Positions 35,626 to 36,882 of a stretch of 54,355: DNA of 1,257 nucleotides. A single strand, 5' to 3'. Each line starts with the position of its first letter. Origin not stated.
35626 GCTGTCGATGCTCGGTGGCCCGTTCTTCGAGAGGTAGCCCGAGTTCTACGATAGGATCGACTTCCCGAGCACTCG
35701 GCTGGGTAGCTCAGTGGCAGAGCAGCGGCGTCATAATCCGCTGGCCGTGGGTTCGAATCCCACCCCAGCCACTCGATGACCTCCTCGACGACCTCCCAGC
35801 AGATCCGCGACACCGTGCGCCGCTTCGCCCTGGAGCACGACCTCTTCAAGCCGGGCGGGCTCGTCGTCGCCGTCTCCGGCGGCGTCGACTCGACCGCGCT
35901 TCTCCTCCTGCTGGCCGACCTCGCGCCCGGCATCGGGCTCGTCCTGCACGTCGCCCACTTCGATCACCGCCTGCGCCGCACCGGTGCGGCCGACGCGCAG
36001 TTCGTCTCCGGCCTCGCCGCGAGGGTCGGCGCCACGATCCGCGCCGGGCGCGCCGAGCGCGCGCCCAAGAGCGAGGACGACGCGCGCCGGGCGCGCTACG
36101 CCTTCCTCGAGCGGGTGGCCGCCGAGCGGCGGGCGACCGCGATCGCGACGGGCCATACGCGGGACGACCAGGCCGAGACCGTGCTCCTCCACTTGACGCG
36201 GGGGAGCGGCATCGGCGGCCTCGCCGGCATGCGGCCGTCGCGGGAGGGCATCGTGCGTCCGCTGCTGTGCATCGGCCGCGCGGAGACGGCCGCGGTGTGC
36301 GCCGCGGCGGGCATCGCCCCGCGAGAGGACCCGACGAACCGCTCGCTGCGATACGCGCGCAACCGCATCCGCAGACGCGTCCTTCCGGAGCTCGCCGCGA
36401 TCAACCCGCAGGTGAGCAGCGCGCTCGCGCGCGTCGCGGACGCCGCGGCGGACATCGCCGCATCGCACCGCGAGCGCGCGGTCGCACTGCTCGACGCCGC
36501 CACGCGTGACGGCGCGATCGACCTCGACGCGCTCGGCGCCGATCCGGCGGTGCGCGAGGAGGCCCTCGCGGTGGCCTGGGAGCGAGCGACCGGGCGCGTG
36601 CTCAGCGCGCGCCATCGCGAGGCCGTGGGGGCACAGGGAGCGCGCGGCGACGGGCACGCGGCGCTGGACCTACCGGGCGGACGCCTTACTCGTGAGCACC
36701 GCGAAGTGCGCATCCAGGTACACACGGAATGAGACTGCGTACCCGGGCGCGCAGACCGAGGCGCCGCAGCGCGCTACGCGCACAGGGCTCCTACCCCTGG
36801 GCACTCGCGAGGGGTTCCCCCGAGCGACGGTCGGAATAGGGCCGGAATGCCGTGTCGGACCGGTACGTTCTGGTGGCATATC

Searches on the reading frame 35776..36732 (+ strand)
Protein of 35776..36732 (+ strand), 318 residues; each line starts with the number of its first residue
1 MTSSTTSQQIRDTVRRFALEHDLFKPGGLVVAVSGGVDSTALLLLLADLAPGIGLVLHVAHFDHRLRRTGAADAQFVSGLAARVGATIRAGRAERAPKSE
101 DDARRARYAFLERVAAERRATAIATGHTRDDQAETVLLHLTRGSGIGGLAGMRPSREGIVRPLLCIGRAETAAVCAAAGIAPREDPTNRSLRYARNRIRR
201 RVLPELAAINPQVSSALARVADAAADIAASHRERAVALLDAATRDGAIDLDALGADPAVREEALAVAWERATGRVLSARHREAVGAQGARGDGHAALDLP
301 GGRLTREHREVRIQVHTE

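Call 47: search_protein_families(library=ncbifam, proteins=[window:35776-36732:+], max_evalue=0.00001)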
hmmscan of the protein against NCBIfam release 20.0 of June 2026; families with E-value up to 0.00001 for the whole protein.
window:35776-36732:+ (318 aa): 3 families
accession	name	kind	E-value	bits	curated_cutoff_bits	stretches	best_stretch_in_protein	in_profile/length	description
TIGR02432.1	lysidine_TilS_N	equivalog_domain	1.9e-48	164.9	93.6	1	29-204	2-189/189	tRNA lysidine(34) synthetase TilS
NF007942.0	PRK10660.1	equivalog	2.8e-26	92.3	606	1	18-279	9-277/439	tRNA lysidine(34) synthetase TilS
NF007972.0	PRK10696.1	equivalog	1.4e-07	31.1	272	0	105-167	129-194/295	tRNA 2-thiocytidine(32) synthetase TtcA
